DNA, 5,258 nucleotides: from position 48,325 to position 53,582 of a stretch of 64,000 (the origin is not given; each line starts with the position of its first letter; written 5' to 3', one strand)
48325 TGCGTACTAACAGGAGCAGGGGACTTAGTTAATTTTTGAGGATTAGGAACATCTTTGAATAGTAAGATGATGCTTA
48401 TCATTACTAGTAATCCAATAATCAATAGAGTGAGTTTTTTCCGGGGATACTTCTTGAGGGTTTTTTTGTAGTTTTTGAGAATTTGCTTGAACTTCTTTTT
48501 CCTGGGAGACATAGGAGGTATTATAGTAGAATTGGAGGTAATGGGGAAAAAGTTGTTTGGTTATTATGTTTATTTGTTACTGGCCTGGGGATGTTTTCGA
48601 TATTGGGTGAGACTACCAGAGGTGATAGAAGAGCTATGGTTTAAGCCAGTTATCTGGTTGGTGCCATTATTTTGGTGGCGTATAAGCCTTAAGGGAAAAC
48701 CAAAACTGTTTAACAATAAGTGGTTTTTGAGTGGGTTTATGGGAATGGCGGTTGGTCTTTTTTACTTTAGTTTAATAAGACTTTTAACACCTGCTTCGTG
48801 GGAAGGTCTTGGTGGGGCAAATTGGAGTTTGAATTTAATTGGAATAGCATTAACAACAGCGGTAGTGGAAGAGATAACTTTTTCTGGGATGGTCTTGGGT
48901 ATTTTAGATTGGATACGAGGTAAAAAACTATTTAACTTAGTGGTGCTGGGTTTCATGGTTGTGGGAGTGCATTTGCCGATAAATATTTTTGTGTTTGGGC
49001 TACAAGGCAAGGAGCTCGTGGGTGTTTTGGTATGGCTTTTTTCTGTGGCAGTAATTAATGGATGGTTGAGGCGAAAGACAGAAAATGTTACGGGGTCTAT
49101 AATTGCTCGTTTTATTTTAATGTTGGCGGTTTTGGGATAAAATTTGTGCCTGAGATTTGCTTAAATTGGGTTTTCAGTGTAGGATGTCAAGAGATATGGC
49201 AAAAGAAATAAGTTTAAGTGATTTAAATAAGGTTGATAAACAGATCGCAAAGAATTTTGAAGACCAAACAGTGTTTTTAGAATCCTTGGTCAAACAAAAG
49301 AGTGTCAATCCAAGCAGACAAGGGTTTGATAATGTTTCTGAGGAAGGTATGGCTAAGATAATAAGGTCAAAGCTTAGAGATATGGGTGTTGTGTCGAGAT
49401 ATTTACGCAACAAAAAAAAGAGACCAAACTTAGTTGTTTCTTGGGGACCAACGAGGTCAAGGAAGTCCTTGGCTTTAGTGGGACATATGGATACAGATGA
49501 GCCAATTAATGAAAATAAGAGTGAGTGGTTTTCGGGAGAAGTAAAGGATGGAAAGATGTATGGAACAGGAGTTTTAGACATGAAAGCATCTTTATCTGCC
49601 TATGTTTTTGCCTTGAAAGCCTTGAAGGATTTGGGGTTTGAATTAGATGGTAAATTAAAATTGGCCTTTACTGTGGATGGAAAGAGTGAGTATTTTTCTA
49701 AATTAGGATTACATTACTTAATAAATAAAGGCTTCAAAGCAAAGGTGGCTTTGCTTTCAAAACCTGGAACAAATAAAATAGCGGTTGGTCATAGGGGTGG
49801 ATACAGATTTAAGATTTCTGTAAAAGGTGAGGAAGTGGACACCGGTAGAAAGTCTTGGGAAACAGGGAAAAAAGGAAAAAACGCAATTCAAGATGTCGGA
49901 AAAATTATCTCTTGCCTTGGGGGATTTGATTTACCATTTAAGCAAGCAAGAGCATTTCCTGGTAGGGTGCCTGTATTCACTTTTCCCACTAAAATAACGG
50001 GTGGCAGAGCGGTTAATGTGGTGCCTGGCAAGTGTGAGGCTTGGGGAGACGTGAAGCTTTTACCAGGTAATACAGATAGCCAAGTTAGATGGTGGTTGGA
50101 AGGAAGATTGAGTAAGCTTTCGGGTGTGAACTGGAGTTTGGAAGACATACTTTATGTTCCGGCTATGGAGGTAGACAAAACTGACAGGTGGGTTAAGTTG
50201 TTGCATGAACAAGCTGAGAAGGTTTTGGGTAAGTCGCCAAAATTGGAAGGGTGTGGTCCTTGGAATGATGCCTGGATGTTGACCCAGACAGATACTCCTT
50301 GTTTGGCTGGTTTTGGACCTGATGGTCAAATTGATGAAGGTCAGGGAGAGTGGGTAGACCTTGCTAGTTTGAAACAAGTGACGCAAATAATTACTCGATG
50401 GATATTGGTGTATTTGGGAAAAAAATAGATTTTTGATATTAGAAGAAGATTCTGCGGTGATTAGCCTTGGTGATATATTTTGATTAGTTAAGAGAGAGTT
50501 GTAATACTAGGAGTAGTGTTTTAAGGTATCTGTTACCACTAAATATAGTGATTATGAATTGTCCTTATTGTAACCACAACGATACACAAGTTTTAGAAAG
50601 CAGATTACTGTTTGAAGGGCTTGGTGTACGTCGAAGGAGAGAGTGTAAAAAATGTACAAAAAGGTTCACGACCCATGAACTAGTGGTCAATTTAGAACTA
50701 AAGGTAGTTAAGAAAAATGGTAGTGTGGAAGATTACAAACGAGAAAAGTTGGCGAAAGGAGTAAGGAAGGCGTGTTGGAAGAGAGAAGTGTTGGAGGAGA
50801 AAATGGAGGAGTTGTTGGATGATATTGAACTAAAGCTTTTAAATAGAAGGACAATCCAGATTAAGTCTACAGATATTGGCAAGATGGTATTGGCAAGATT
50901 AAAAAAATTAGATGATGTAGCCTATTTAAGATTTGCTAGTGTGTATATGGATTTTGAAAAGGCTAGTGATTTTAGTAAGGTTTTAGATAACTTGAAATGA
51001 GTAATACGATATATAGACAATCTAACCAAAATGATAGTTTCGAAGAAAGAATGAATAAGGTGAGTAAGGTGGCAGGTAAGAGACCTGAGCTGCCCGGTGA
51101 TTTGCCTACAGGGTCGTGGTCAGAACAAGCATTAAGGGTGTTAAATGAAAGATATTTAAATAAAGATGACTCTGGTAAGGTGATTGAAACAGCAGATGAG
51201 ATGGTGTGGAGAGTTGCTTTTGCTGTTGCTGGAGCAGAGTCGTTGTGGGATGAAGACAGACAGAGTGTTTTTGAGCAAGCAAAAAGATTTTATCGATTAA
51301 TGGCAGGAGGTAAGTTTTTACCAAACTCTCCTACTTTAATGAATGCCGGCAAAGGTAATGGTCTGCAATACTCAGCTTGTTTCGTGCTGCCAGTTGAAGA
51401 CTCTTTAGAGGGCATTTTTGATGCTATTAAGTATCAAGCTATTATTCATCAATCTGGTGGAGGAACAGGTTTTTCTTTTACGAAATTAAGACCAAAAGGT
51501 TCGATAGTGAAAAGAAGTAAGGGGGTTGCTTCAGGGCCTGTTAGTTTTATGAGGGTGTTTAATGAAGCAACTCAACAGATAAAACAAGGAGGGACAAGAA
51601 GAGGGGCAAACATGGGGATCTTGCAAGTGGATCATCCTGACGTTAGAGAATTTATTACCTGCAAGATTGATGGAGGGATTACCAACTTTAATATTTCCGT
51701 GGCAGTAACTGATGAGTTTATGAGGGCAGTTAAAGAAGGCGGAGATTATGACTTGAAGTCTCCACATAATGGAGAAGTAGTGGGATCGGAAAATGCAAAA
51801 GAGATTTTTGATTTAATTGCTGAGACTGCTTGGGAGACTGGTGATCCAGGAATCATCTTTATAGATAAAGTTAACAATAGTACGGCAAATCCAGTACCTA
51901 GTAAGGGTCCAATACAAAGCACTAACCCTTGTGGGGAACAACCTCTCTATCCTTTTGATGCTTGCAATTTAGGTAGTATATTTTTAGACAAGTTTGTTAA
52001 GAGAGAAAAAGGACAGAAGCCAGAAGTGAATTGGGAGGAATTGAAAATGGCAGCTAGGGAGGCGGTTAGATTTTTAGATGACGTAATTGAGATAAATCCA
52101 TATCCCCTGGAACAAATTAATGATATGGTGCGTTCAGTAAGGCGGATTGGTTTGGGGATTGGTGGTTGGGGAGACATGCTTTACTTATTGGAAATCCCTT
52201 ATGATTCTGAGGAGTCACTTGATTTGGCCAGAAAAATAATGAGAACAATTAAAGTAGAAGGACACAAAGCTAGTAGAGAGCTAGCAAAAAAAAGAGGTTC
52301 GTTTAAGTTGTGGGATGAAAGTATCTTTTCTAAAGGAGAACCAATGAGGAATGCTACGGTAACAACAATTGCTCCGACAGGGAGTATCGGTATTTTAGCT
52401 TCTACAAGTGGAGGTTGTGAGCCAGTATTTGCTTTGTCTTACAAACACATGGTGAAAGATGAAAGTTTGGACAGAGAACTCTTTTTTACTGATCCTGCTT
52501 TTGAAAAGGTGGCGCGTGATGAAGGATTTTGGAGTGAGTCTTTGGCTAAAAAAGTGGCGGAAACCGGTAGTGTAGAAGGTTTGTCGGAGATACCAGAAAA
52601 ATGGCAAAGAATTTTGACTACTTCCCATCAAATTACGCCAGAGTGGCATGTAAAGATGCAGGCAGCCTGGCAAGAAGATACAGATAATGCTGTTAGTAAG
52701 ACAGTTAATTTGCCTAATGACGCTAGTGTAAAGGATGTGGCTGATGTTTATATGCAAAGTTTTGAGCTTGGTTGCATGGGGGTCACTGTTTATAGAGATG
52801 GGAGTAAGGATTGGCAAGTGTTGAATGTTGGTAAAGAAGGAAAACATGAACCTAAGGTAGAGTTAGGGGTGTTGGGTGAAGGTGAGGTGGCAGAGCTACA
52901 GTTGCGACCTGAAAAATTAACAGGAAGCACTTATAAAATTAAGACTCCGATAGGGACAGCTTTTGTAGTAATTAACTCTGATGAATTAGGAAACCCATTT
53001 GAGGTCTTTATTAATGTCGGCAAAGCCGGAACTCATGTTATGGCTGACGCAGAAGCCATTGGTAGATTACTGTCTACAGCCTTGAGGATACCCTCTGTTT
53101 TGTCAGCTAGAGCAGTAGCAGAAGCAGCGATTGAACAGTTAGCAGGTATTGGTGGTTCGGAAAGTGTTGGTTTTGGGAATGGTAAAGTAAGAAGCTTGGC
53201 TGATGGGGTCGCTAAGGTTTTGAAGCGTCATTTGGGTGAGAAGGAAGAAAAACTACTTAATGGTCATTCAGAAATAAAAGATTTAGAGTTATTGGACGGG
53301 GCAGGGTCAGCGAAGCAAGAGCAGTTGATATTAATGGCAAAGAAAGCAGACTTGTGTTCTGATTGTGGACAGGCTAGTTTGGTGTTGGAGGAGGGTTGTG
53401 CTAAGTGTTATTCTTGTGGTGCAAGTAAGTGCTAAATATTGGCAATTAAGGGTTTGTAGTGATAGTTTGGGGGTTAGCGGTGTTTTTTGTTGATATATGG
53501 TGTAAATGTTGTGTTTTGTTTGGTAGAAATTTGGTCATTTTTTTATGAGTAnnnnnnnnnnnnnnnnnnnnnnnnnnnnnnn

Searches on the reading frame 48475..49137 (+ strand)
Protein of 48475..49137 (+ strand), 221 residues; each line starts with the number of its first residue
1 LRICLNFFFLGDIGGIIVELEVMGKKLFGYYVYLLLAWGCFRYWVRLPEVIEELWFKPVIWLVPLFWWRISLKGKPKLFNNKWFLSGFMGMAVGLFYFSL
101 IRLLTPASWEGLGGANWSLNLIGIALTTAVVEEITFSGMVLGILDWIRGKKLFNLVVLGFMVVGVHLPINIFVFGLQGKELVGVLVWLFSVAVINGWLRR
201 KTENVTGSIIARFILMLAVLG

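Call 7: search_protein_families(library=pfam, proteins=[window:48475-49137:+], max_evalue=0.001)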
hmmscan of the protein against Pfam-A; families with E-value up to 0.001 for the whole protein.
window:48475-49137:+ (221 aa): 1 family
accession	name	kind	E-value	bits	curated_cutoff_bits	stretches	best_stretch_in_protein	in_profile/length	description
PF02517.21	Rce1-like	-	1.8e-07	31.8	22.4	1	117-214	4-89/93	Type II CAAX prenyl endopeptidase Rce1-like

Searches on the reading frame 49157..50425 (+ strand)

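Call 7: search_protein_families(library=pfam, proteins=[window:49157-50425:+], max_evalue=0.001)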
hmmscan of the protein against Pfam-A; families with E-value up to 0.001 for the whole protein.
window:49157-50425:+ (423 aa): 2 families
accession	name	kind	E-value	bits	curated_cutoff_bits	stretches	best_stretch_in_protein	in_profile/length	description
PF01546.33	Peptidase_M20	-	3.6e-24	86.2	24.6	1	106-416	1-204/206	Peptidase family M20/M25/M40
PF07687.19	M20_dimer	-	2.3e-06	27.9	21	1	211-319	2-100/107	Peptidase dimerisation domain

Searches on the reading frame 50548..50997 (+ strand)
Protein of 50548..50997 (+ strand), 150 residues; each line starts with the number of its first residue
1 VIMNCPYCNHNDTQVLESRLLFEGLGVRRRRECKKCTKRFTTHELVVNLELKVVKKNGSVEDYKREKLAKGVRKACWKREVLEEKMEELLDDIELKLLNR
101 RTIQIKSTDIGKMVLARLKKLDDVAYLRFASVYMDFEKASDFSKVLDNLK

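Call 7: search_protein_families(library=pfam, proteins=[window:50548-50997:+], max_evalue=0.001)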
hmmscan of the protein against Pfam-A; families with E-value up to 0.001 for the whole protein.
window:50548-50997:+ (150 aa): 2 families
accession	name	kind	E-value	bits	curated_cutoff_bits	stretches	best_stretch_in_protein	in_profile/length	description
PF03477.21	ATP-cone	-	4.6e-20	72.4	25.8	1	52-138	2-87/88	ATP cone domain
PF22811.2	Zn_ribbon_NrdR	-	1e-18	67.4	27.2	1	3-44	1-42/42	Transcriptional repressor NrdR-like, N-terminal domain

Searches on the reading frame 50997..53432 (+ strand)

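Call 7: search_protein_families(library=pfam, proteins=[window:50997-53432:+], max_evalue=0.001)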
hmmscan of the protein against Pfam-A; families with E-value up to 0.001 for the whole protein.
window:50997-53432:+ (812 aa): 3 families
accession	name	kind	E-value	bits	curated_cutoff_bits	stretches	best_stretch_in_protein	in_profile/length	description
PF02867.20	Ribonuc_red_lgC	-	1.4e-125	420.3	23.9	2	126-448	1-348/523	Ribonucleotide reductase, barrel domain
PF00317.26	Ribonuc_red_lgN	-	2.6e-23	82.3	28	1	42-122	4-77/77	Ribonucleotide reductase, all-alpha domain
PF12637.14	TSCPD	-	1.3e-11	45.1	22.8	1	645-746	2-88/88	TSCPD domain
